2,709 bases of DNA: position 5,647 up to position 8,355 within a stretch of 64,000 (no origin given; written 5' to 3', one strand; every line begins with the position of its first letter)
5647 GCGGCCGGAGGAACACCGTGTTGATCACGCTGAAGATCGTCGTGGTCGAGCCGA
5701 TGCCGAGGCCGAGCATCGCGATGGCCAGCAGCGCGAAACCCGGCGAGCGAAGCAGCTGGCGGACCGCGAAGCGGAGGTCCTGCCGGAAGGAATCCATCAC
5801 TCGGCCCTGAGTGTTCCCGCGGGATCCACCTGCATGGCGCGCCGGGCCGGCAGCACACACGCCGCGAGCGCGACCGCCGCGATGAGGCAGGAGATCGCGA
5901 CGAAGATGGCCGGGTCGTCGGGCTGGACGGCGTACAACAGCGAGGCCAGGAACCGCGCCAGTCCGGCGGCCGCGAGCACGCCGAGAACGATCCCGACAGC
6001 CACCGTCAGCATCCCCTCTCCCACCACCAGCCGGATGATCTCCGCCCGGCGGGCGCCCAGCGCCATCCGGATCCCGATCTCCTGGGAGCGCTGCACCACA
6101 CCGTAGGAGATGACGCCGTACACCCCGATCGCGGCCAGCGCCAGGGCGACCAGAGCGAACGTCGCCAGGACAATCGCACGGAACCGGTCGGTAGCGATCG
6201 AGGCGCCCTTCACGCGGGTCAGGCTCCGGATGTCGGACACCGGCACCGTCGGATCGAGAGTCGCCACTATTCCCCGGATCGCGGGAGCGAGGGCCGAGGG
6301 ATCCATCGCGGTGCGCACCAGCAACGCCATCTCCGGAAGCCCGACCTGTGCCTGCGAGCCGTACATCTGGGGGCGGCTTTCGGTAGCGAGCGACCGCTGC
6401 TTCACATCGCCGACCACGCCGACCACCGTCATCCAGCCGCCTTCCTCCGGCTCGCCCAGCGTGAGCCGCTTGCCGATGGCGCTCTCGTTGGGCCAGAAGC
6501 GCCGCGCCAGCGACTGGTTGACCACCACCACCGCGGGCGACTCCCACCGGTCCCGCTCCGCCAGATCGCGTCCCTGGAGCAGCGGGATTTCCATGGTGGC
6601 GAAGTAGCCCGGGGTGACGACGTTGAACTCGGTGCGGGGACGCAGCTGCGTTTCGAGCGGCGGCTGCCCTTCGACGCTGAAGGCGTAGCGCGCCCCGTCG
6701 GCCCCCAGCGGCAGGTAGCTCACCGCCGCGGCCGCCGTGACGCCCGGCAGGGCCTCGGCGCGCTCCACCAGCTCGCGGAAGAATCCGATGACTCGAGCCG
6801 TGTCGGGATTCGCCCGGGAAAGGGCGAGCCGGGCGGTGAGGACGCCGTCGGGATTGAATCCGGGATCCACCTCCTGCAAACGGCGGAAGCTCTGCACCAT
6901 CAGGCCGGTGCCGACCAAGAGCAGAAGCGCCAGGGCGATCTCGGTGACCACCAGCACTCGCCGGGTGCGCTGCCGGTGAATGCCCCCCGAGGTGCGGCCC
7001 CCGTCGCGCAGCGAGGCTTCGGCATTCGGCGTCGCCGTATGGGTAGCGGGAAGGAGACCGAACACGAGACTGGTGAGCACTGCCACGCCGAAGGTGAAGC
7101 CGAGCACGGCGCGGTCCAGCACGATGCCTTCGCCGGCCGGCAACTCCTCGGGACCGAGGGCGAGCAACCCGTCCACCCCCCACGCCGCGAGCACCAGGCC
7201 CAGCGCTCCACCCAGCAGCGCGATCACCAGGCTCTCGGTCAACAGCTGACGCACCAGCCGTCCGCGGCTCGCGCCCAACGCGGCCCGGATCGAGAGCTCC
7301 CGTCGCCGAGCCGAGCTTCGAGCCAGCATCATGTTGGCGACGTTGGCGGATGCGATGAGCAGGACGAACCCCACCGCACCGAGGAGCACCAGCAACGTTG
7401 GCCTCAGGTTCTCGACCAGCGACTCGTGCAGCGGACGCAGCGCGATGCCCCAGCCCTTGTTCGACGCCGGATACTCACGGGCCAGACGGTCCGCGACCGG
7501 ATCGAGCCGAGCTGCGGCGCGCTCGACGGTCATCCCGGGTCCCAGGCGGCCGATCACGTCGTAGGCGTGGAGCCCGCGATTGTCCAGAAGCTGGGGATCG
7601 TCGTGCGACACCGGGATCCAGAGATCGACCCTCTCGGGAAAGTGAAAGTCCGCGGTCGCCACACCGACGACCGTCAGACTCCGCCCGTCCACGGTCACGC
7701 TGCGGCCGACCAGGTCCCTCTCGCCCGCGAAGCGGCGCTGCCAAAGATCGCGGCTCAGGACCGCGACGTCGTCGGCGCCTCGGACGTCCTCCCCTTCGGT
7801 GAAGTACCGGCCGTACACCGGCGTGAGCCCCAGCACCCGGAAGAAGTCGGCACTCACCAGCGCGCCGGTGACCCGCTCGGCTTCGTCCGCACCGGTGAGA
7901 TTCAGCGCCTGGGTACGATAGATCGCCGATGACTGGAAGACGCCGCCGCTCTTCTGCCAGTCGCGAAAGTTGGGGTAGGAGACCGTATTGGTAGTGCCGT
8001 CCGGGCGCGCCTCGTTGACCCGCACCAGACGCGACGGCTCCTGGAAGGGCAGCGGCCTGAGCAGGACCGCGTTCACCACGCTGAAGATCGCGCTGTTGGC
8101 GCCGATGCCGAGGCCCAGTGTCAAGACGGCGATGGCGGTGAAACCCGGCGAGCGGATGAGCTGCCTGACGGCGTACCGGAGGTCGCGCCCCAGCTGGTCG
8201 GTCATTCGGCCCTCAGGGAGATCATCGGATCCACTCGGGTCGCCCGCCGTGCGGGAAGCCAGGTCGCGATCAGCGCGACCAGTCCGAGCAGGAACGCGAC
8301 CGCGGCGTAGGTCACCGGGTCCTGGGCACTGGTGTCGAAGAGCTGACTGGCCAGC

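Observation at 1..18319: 18-kb translationally coupled super-operon: one MacA-like adaptor, two stand-alone MacB-type ATPases and at least seven tandem 'orphan' ADOP permeases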

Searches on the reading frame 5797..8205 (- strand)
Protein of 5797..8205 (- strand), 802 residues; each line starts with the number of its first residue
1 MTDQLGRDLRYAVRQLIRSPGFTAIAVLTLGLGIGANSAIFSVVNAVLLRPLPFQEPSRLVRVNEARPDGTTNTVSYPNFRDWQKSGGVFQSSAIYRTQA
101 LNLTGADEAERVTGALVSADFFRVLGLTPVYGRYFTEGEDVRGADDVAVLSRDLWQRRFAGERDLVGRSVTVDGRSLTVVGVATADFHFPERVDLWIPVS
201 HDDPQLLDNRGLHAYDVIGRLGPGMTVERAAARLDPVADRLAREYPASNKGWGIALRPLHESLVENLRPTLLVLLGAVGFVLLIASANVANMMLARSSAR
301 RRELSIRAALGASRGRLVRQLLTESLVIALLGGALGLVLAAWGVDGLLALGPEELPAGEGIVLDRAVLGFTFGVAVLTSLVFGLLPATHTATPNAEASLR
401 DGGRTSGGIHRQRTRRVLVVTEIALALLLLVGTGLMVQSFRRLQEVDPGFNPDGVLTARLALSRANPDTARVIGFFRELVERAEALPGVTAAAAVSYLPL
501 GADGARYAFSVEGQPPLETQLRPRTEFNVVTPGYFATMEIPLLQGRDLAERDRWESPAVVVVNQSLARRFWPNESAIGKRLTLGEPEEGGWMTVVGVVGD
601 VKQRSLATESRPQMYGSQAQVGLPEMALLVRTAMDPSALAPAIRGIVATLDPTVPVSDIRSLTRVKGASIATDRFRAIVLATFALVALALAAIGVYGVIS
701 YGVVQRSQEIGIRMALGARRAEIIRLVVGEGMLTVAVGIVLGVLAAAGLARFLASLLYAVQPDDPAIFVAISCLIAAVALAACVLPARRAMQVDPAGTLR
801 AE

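Call 4: search_protein_families(library=ncbifam, proteins=[window:5797-8205:-], max_evalue=0.00001)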
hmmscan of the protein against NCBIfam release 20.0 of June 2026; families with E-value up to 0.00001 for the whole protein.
window:5797-8205:- (802 aa): 3 families
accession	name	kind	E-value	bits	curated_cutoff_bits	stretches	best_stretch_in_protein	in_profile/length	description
TIGR03434.1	ADOP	subfamily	5.1e-300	997.3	622.3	1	6-802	2-803/803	ADOP family duplicated permease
NF007826.0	PRK10535.1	equivalog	2.2e-31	108.9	966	2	94-392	351-638/648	macrolide ABC transporter ATP-binding protein/permease MacB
NF038008.1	ABC_perm_DarB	equivalog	2.9e-06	25.5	700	0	270-460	272-457/777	darobactin export ABC transporter permease subunit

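Call 5: search_protein_families(library=pfam, proteins=[window:5797-8205:-], max_evalue=0.001)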
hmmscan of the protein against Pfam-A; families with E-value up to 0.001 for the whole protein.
window:5797-8205:- (802 aa): 2 families
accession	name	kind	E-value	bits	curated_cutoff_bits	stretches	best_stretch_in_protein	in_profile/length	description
PF12704.14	MacB_PCD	-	1.4e-38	133.8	27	2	23-235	1-205/207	MacB-like periplasmic core domain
PF02687.27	FtsX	-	1.8e-29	102.7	25.5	2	682-794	2-119/120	FtsX-like permease C-terminal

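Call 17: find_encoding_contigs(protein=window:5797-8205:-, flank=10000, max_places=6)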
Protein window:5797-8205:- (802 aa): no gene with exactly this product is on record in the collection.

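Call 48: search_solved_structures(query=window:5797-8205:-, max_evalue=0.001)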
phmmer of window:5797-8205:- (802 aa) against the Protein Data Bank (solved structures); distinct sequences matched with E-value up to 0.001: 8.
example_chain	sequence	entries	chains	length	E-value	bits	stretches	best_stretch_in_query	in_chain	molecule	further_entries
5nik_J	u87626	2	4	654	1e-15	60.3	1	94-392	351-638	Macrolide export ATP-binding/permease protein MacB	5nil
5lil_A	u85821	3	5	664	3.3e-13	52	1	533-799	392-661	Macrolide export ATP-binding/permease protein MacB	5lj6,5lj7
5gko_A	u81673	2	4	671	8.9e-13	50.5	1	622-800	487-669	Macrolide export ATP-binding/permease protein MacB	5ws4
5xu1_M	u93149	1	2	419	5.7e-12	47.9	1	146-391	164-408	ABC transporter permeae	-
9o9x_C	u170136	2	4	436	4.3e-05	25.1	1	664-755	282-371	ABC transporter permease YtrF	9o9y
5lj8_A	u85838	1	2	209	0.00011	23.8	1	94-215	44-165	Macrolide export ATP-binding/permease protein MacB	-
9qgy_M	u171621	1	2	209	0.00011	23.8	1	94-215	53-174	Macrolide export ATP-binding/permease protein MacB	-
5c59_A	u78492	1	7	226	0.00013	23.5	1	94-215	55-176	Macrolide export ATP-binding/permease protein MacB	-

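Call 50: find_homologous_proteins(query=window:5797-8205:-, max_evalue=1e-20)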
Query window:5797-8205:- (802 aa): 7994 proteins with E <= 1e-20 among 8000 candidates; the best 120 are listed.
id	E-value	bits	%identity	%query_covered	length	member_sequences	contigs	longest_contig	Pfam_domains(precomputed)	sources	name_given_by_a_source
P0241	0.0e+0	1713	100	100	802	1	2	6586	PF02687.28,PF12704.15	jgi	jgi:putative ABC transport system permease protein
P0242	0.0e+0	1594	92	100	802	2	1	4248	PF02687.28,PF12704.15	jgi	jgi:putative ABC transport system permease protein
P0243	0.0e+0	1317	77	100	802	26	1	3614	PF02687.28,PF12704.15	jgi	jgi:putative ABC transport system permease protein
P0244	0.0e+0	1283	74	100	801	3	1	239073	PF02687.28,PF12704.15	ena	-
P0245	0.0e+0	1277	74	100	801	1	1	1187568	PF02687.28,PF12704.15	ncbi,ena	-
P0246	0.0e+0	1272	74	100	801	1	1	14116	PF02687.28,PF12704.15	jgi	jgi:putative ABC transport system permease protein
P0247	0.0e+0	1268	74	100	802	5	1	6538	PF02687.28,PF12704.15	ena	-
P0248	0.0e+0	1224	71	100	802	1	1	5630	PF02687.28,PF12704.15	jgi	jgi:putative ABC transport system permease protein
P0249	0.0e+0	1206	70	100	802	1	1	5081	PF02687.28,PF12704.15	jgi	jgi:putative ABC transport system permease protein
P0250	0.0e+0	1181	69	100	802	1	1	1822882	PF02687.28,PF12704.15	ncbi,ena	-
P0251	0.0e+0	1173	69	100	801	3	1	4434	PF02687.28,PF12704.15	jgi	jgi:putative ABC transport system permease protein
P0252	0.0e+0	1160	67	100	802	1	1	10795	PF02687.28,PF12704.15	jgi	jgi:putative ABC transport system permease protein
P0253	0.0e+0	1158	67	100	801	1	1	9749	PF02687.28,PF12704.15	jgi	jgi:putative ABC transport system permease protein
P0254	0.0e+0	1157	67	100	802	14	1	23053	PF02687.28,PF12704.15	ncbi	-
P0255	0.0e+0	1154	67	100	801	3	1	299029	PF02687.28,PF12704.15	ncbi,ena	-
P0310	3.6e-224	764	49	100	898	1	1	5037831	PF02687.28,PF12704.15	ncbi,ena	-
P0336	3.6e-221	755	49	99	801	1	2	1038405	PF02687.28,PF12704.15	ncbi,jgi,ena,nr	ncbi:MAG TPA: ABC transporter permease [Pyrinomonadaceae bacterium]|nr:ABC transporter permease [Pyr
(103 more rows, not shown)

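Call 53: find_encoding_contigs(protein=P0250, flank=10000, max_places=1)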
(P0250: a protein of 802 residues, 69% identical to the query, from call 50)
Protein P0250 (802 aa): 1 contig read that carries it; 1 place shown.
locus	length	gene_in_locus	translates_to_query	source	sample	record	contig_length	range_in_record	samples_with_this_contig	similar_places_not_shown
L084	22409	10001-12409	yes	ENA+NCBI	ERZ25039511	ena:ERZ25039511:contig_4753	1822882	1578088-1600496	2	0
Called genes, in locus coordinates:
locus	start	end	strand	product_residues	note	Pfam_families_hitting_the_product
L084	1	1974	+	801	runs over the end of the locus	PF12704:MacB_PCD, PF02687:FtsX, PF12704:MacB_PCD, PF02687:FtsX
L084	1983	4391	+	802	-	PF12704:MacB_PCD, PF02687:FtsX, PF12704:MacB_PCD, PF02687:FtsX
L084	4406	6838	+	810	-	PF12704:MacB_PCD, PF02687:FtsX, PF12704:MacB_PCD, PF02687:FtsX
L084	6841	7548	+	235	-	PF02463:SMC_N (faint), PF00005:ABC_tran, PF13304:AAA_21 (faint)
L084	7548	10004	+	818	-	PF12704:MacB_PCD, PF02687:FtsX, PF12704:MacB_PCD, PF02687:FtsX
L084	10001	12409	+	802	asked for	PF12704:MacB_PCD, PF02687:FtsX, PF12704:MacB_PCD, PF02687:FtsX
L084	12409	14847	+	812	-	PF12704:MacB_PCD, PF02687:FtsX, PF12704:MacB_PCD, PF02687:FtsX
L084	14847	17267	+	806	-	PF12704:MacB_PCD, PF02687:FtsX, PF12704:MacB_PCD, PF02687:FtsX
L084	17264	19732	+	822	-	PF12704:MacB_PCD, PF02687:FtsX, PF12704:MacB_PCD, PF02687:FtsX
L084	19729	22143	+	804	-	PF12704:MacB_PCD, PF02687:FtsX, PF12704:MacB_PCD, PF02687:FtsX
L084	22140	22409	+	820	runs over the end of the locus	PF12704:MacB_PCD, PF02687:FtsX, PF12704:MacB_PCD, PF02687:FtsX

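Call 54: find_encoding_contigs(protein=P0310, flank=10000, max_places=1)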
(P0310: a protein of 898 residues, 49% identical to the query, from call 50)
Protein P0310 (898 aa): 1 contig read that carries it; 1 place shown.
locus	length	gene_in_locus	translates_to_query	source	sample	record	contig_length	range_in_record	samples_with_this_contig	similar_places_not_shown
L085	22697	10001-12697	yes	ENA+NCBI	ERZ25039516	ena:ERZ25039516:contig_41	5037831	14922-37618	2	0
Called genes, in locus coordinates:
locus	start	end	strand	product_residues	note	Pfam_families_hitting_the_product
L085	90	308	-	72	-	-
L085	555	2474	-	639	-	PF00009:GTP_EFTU, PF01926:MMR_HSR1 (weak), PF03144:GTP_EFTU_D2, PF25461:Beta-barrel_SelB, PF09106:WHD_2nd_SelB, PF09107:WHD_3rd_SelB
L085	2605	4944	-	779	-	-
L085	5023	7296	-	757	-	-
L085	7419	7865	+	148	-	PF00254:FKBP_C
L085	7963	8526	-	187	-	PF05991:NYN_YacP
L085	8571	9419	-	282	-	PF08695:Coa1, PF03544:TonB_C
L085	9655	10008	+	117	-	PF03551:PadR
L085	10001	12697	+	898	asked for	PF12704:MacB_PCD, PF02687:FtsX, PF12704:MacB_PCD, PF02687:FtsX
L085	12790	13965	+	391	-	PF02771:Acyl-CoA_dh_N, PF02770:Acyl-CoA_dh_M, PF00441:Acyl-CoA_dh_1, PF08028:Acyl-CoA_dh_2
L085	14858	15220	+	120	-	-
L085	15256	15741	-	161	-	-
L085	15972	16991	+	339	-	PF13699:eCIS_core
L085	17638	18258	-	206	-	-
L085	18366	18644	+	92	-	-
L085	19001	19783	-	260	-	PF00730:HhH-GPD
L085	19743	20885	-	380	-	PF13439:Glyco_transf_4, PF13579:Glyco_trans_4_4, PF13477:Glyco_trans_4_2, PF20706:GT4-conflict, PF00534:Glycos_transf_1, PF13692:Glyco_trans_1_4, PF13524:Glyco_trans_1_2 (weak)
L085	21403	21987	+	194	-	PF08712:Nfu_N, PF01106:NifU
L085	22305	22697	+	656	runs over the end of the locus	-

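Call 55: find_encoding_contigs(protein=P0336, flank=10000, max_places=1)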
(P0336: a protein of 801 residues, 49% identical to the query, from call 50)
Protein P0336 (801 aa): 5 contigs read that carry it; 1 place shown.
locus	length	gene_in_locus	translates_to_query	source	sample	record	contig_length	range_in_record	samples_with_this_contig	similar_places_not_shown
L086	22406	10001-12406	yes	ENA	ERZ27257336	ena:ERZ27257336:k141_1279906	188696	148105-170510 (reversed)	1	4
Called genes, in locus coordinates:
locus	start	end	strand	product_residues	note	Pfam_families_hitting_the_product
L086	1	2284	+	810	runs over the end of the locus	PF12704:MacB_PCD, PF02687:FtsX, PF12704:MacB_PCD (weak), PF02687:FtsX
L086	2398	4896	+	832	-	PF12704:MacB_PCD, PF02687:FtsX, PF12704:MacB_PCD, PF02687:FtsX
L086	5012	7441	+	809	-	PF12704:MacB_PCD, PF02687:FtsX, PF12704:MacB_PCD, PF02687:FtsX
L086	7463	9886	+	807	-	PF12704:MacB_PCD, PF02687:FtsX, PF12704:MacB_PCD, PF02687:FtsX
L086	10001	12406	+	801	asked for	PF12704:MacB_PCD, PF02687:FtsX, PF12704:MacB_PCD, PF02687:FtsX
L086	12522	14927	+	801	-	PF12704:MacB_PCD, PF02687:FtsX, PF12704:MacB_PCD, PF02687:FtsX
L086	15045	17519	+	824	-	PF12704:MacB_PCD, PF02687:FtsX, PF12704:MacB_PCD, PF02687:FtsX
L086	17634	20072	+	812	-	PF12704:MacB_PCD, PF02687:FtsX, PF12704:MacB_PCD, PF02687:FtsX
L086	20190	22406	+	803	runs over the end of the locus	PF12704:MacB_PCD, PF02687:FtsX, PF12704:MacB_PCD, PF02687:FtsX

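Call 58: predict_structure(alignment_id=A3)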
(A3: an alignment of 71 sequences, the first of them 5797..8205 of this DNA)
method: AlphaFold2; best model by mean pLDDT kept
length: 802 residues; sequences in the alignment: 71
mean_pLDDT: 86.5   pTM: 0.81
mean pLDDT of the five models: 86.5, 83.6, 82.9, 82.4, 81.3
residues with pLDDT >= 90: 373; 70-90: 381; 50-70: 39; < 50: 9
segments of 3 or more residues with pLDDT < 50: 401-407
pLDDT, mean of each block of 10 residues (from residue 1): 80 83 86 89 79 84 89 91 84 93 84 93 92 92 90 90 88 92 83 90 89 91 91 91 88 90 81 88 87 75 74 80 87 91 86 63 81 83 68 52 48 80 94 94 94 94 80 94 95 95 83 81 90 97 96 92 96 95 79 97 89 94 93 87 93 90 91 89 92 84 75 82 85 92 93 87 93 94 84 76 68
secondary structure, 60 per line:
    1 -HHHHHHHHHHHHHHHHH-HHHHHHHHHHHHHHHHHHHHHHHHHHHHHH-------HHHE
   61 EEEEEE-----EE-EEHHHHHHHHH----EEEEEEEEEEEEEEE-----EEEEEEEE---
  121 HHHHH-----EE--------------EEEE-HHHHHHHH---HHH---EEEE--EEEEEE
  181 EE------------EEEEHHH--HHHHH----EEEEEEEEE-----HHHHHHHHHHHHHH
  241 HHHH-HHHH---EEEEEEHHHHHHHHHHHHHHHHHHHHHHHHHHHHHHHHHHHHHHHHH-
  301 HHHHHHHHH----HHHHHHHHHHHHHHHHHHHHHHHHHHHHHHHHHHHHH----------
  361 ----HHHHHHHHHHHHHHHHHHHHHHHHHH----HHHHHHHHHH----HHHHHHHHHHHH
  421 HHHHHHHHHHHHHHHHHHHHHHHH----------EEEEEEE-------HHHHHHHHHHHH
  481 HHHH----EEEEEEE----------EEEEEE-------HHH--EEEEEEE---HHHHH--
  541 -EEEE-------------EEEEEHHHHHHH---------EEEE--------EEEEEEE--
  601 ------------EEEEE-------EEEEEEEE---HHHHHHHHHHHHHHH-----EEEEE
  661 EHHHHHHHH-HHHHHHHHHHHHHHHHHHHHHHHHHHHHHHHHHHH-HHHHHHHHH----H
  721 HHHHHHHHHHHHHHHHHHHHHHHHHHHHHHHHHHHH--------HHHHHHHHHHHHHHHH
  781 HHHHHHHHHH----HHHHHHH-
elements in order (helices of 4 or more, strands of 3 or more residues): H2-18 H20-49 E60-66 H77-85 E90-104 E110-117 H121-125 E147-150 H152-159 E169-172 E175-182 E195-198 H204-208 E213-221 H227-244 H246-249 E253-258 H259-299 H301-309 H314-350 H365-390 H395-404 H409-444 E455-461 H469-484 E489-495 E506-511 E524-530 H534-538 E542-545 E559-563 H564-570 E580-583 E592-598 E613-617 E625-632 H636-650 E656-661 H662-669 H671-705 H707-715 H720-756 H765-790 H795-801

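Call 62: fold_search(model_id=the predicted structure, library=pdb)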
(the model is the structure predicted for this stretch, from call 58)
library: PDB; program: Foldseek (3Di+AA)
matches with E <= 10: 340; with E <= 0.001: 205
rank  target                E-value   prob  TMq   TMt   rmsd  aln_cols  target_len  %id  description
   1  9ge6_A                1.8e-20  1.00  0.42  0.42  12.9       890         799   16  Structure of E. coli YbbAP (released 2025-05-28)
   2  9ge7_A                2.4e-18  1.00  0.41  0.41  13.4       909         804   16  Structure of E. coli YbbAP with bound ATP analogue (released 2025-05-28)
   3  5lil_A                6.0e-15  1.00  0.26  0.33  10.5       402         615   19  Structure of Aggregatibacter actinomycetemcomitans MacB bound to ATPyS (P21) (released 2017-11-15)
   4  5gko_A                1.3e-14  1.00  0.38  0.45   6.1       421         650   18  Crystal structure of tripartite-type ABC transporter, MacB from Acinetobacter baumannii (released 2017-11-15)
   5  5lil_B                2.4e-14  1.00  0.25  0.31  10.6       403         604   19  Structure of Aggregatibacter actinomycetemcomitans MacB bound to ATPyS (P21) (released 2017-11-15)
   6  5nik_J                2.6e-14  1.00  0.31  0.38   8.2       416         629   21  Structure of the MacAB-TolC ABC-type tripartite multidrug efflux pump (released 2017-05-24)
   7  5lj6                  3.5e-14  1.00  0.27  0.34   9.7       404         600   20  Structure of Aggregatibacter actinomycetemcomitans MacB bound to ATPyS (P6522) (released 2017-11-15)
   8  5lj7_B                7.1e-14  1.00  0.25  0.31  10.4       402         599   19  Structure of Aggregatibacter actinomycetemcomitans MacB bound to ATP (P21) (released 2017-11-15)
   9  5xu1_M                1.3e-12  1.00  0.31  0.54   8.1       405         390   18  Structure of a non-canonical ABC transporter from Streptococcus pneumoniae R6 (released 2018-01-24)
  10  5lj7_A                1.0e-11  1.00  0.26  0.33  10.3       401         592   18  Structure of Aggregatibacter actinomycetemcomitans MacB bound to ATP (P21) (released 2017-11-15)
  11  5xu1_S                3.7e-11  1.00  0.28  0.48   8.8       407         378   19  Structure of a non-canonical ABC transporter from Streptococcus pneumoniae R6 (released 2018-01-24)
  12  9xro_E                1.0e-09  1.00  0.27  0.48   9.5       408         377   14  LolCDE in complex with SMT-738_3 (released 2026-03-18)
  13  9rld_E                1.1e-09  1.00  0.28  0.47  11.1       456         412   16  LolCDE complex with Lpp lipoprotein (released 2026-01-21)
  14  9rlc_E                1.1e-09  1.00  0.29  0.47  11.2       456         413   15  LolCDE complex with Lpp lipoprotein (released 2026-01-21)
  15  7arh_E                3.6e-09  1.00  0.27  0.44   9.6       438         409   16  LolCDE in complex with lipoprotein (released 2021-04-07)
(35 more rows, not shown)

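Call 80: search_protein_representatives(protein=window:5797-8205:-)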
Query: 802 residues. Proteins with E-value up to 0.001 (for the whole library): 310488; up to 1e-10: 194576; up to 1e-30: 75740. The best 150 are listed.
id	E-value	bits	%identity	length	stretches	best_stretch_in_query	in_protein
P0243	0.0e+00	1317.4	77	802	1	1-802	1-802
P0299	2.2e-229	780.0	74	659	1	1-502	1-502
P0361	3.0e-213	726.6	48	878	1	1-801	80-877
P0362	8.4e-211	718.5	48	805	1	3-802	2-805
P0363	1.5e-210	717.7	47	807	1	7-801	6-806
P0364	6.8e-210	715.5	47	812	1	5-802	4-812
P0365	1.4e-209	714.5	44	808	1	5-801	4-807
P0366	1.6e-209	714.3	46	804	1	3-802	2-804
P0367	4.1e-209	713.0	45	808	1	5-801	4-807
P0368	1.8e-208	710.8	48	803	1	16-801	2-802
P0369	2.8e-208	710.2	45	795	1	4-801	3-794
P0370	4.1e-208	709.6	47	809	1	5-801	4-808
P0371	1.9e-207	707.5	47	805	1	6-801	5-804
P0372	3.0e-207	706.8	46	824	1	3-801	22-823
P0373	7.5e-207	705.5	45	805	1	7-801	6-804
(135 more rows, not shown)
